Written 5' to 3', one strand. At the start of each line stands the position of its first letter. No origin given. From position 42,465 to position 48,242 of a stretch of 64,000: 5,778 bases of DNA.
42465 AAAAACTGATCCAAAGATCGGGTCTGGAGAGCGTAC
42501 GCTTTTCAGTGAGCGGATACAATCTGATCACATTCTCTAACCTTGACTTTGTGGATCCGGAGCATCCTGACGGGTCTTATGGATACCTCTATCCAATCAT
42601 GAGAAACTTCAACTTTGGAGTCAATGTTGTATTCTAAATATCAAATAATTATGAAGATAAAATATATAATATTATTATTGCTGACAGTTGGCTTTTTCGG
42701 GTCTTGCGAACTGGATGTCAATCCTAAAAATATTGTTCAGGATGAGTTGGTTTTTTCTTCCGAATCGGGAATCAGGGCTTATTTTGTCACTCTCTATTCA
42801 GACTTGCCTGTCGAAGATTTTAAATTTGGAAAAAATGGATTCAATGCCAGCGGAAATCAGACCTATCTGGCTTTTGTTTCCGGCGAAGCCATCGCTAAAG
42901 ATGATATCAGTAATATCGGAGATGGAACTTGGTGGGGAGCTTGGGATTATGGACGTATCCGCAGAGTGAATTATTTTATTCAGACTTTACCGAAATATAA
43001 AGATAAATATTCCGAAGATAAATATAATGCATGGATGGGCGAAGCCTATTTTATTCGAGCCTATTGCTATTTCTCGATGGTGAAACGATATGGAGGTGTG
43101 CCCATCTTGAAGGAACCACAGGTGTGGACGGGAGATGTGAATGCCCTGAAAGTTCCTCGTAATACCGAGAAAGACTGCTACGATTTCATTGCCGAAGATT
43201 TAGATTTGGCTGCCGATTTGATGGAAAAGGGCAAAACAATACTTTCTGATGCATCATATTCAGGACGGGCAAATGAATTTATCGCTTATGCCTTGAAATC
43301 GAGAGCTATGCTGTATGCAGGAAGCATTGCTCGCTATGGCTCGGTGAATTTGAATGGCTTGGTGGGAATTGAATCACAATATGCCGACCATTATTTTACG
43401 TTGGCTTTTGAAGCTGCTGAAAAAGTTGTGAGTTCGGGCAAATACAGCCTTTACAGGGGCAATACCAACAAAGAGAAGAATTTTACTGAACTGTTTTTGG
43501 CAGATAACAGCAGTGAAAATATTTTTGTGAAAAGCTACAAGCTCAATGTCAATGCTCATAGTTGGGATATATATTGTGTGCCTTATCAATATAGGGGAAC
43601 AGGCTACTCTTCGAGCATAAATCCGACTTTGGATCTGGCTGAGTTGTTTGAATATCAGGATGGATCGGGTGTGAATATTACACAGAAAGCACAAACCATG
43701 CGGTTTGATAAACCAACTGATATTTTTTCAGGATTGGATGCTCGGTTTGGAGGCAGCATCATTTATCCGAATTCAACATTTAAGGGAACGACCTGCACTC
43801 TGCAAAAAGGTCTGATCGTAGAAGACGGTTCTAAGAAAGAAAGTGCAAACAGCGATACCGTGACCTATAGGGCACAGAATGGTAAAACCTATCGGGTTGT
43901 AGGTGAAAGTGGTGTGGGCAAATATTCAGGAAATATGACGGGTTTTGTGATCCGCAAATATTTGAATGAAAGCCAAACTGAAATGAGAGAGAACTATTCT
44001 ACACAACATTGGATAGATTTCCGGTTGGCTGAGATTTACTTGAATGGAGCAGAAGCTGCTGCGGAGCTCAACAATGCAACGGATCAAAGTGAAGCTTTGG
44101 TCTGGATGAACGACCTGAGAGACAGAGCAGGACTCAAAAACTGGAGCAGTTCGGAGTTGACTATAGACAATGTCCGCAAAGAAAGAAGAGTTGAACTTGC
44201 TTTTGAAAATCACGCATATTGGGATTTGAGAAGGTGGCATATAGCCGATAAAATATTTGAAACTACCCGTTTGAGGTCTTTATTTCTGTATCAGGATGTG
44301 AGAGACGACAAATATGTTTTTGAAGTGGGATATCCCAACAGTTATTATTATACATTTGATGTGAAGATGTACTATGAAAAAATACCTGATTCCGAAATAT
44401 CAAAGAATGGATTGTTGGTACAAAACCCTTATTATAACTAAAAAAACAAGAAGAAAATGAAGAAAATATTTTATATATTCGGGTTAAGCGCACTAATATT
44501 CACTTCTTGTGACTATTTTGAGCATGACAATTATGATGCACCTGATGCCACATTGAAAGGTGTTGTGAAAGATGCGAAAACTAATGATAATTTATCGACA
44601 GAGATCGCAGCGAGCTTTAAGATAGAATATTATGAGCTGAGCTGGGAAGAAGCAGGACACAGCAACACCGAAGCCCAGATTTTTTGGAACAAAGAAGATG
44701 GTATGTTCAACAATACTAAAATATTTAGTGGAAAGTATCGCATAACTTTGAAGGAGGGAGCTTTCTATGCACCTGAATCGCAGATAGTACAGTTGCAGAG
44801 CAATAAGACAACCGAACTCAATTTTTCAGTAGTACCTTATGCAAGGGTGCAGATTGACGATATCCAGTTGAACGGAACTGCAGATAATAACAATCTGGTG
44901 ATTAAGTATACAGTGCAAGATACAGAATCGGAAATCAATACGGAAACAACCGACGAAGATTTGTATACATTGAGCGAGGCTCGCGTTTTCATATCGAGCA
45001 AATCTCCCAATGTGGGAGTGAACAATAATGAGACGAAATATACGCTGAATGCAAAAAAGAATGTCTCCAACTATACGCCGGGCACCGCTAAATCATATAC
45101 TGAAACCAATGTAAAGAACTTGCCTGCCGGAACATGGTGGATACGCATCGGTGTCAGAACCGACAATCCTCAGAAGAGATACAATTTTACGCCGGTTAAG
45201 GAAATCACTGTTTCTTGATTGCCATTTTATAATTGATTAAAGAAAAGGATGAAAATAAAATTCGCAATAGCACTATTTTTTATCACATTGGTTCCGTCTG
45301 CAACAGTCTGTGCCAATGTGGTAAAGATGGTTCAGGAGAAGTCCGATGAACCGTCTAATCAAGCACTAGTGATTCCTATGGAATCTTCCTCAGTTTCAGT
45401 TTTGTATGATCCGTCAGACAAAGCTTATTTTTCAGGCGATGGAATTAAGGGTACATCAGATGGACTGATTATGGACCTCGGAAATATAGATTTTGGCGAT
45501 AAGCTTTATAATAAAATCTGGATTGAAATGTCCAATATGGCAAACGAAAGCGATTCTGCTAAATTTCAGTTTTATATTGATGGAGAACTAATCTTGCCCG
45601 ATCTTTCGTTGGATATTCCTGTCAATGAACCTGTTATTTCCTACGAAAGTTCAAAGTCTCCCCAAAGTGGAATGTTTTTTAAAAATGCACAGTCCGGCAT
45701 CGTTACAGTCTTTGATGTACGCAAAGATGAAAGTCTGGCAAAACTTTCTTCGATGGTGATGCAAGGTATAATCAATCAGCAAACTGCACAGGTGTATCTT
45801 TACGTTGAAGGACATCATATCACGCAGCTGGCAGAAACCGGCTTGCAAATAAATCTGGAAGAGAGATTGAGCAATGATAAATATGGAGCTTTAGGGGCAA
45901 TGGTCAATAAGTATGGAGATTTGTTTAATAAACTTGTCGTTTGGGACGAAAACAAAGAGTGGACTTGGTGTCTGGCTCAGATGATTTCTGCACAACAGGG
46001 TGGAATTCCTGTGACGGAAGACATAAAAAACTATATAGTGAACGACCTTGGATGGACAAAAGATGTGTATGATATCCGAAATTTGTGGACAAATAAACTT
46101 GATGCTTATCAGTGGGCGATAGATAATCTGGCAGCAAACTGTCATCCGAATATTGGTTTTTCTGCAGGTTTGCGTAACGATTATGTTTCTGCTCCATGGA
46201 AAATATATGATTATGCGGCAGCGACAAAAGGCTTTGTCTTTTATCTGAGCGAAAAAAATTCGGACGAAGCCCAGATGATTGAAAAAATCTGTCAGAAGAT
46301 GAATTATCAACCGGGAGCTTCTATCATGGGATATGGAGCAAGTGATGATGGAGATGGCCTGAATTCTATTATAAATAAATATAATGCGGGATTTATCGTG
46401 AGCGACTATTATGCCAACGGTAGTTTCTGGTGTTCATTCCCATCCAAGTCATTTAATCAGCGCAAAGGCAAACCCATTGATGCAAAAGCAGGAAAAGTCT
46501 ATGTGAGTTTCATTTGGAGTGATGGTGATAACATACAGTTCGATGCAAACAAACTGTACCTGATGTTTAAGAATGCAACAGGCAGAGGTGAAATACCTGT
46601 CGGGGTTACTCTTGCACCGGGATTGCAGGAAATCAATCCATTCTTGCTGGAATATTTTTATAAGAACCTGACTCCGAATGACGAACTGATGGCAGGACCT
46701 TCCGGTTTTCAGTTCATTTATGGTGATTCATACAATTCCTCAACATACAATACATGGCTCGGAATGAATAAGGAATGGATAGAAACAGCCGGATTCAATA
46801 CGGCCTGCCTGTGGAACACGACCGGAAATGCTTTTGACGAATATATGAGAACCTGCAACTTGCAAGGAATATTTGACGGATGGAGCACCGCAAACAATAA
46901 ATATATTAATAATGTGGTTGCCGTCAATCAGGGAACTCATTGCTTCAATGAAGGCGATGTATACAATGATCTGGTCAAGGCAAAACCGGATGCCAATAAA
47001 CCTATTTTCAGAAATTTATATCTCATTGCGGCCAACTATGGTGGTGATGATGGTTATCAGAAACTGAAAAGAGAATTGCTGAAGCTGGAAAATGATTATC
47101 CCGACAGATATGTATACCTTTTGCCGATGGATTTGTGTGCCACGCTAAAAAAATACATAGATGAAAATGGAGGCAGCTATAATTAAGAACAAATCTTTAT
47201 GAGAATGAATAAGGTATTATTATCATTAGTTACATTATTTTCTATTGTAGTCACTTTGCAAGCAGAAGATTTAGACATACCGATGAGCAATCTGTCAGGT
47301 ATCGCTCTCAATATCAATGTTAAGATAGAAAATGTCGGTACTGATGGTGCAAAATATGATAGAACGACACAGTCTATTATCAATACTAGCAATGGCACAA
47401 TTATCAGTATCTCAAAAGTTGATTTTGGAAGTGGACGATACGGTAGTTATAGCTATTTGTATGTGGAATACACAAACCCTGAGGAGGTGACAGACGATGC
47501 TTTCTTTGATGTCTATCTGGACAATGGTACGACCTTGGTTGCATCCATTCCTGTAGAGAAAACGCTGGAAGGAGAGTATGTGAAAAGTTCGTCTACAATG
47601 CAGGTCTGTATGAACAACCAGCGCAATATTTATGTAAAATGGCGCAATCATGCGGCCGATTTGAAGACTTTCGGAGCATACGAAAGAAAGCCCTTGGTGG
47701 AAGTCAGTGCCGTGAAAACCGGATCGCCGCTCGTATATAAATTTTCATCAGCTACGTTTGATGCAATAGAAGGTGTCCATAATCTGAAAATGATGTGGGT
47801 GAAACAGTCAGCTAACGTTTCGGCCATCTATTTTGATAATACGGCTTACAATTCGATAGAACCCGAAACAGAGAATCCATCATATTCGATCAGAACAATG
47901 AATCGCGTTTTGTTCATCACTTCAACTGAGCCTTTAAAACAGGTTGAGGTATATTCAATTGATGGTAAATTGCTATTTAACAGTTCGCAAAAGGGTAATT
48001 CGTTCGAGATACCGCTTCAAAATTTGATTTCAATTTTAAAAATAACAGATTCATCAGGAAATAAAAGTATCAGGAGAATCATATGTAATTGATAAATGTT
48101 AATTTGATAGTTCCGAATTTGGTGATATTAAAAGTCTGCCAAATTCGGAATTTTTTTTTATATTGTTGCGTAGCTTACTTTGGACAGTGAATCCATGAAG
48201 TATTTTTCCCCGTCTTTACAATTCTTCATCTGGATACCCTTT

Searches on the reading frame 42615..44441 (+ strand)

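Call 12: search_protein_families(library=pfam, max_evalue=0.00001, proteins=[window:42615-44441:+])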
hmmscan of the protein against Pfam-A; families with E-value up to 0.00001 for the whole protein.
window:42615-44441:+ (608 aa): 2 families
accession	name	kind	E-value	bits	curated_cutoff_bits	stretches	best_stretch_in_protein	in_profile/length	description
PF07980.17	SusD_RagB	-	3.5e-50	171.8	23.1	1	303-607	4-297/297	SusD family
PF14322.12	SusD-like_3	-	1.1e-20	75.1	27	1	33-233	3-191/191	Starch-binding associating with outer membrane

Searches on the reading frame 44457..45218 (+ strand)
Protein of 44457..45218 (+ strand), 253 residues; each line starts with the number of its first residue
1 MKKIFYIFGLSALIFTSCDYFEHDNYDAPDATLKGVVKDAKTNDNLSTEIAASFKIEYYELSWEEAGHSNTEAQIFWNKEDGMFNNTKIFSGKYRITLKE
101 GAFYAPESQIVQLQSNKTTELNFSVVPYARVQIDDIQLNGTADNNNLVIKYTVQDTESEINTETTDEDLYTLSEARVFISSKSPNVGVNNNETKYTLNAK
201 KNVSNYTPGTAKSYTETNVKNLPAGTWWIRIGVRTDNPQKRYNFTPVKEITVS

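Call 12: search_protein_families(library=pfam, max_evalue=0.00001, proteins=[window:44457-45218:+])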
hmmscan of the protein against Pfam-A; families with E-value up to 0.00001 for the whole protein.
window:44457-45218:+ (253 aa): 1 family
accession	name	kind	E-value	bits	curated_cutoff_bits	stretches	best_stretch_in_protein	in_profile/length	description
PF12866.13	DUF3823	-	1.3e-08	35.4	27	1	33-121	3-87/90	Protein of unknown function (DUF3823) N-terminal domain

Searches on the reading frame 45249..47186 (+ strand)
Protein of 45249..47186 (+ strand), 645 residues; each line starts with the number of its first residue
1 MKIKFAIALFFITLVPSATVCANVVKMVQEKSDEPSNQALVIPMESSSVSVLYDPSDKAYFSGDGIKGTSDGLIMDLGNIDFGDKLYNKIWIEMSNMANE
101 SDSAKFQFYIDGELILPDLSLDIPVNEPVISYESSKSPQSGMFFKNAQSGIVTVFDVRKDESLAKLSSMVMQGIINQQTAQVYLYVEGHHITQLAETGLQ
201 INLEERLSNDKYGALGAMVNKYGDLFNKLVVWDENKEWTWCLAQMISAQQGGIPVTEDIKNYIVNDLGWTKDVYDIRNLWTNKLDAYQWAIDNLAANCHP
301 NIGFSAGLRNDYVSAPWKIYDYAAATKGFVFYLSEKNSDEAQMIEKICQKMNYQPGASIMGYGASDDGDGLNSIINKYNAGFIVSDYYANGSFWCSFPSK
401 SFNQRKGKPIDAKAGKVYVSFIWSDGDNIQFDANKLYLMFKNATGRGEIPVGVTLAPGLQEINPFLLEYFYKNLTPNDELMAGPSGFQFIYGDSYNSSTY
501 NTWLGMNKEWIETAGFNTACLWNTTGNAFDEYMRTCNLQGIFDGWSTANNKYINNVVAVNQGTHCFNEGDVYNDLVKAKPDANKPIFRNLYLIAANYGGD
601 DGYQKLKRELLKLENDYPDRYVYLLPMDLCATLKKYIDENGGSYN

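Call 12: search_protein_families(library=pfam, max_evalue=0.00001, proteins=[window:45249-47186:+])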
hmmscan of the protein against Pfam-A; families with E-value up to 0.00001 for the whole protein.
window:45249-47186:+ (645 aa): 3 families
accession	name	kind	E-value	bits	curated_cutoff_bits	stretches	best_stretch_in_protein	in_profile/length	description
PF14323.11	GxGYxYP_C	-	8.9e-28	98.2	27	1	416-556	2-150/242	GxGYxYP putative glycoside hydrolase C-terminal domain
PF20958.2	GxGYxYP_N_3rd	-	8.5e-19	67.9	24.4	1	311-396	10-91/91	GxGYxYP third domain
PF20957.2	GxGYxYP_N_2nd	-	9.9e-18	64.5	24.5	1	227-298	2-68/68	GxGYxYP_N second domain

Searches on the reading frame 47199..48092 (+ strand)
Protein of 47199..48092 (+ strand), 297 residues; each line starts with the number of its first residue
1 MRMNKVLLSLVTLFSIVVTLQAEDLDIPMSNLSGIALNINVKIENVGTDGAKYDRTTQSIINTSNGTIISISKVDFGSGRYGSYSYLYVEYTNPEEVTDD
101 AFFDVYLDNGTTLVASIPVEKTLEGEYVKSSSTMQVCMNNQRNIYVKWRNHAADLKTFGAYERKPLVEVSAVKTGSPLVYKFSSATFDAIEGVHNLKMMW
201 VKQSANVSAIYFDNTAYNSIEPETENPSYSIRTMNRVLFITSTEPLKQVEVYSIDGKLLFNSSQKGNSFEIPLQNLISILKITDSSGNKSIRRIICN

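Call 12: search_protein_families(library=pfam, max_evalue=0.00001, proteins=[window:47199-48092:+])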
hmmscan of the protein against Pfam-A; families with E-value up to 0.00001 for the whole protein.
window:47199-48092:+ (297 aa): 0 families

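Call 76: search_protein_families(library=pfam, max_evalue=0.05, proteins=[window:47199-48092:+])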
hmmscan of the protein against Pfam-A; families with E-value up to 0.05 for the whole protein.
window:47199-48092:+ (297 aa): 1 family
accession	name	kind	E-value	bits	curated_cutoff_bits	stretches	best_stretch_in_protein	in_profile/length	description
PF03422.21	CBM_6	-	0.0045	17.7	28.9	0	50-125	15-85/125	Carbohydrate binding module (family 6)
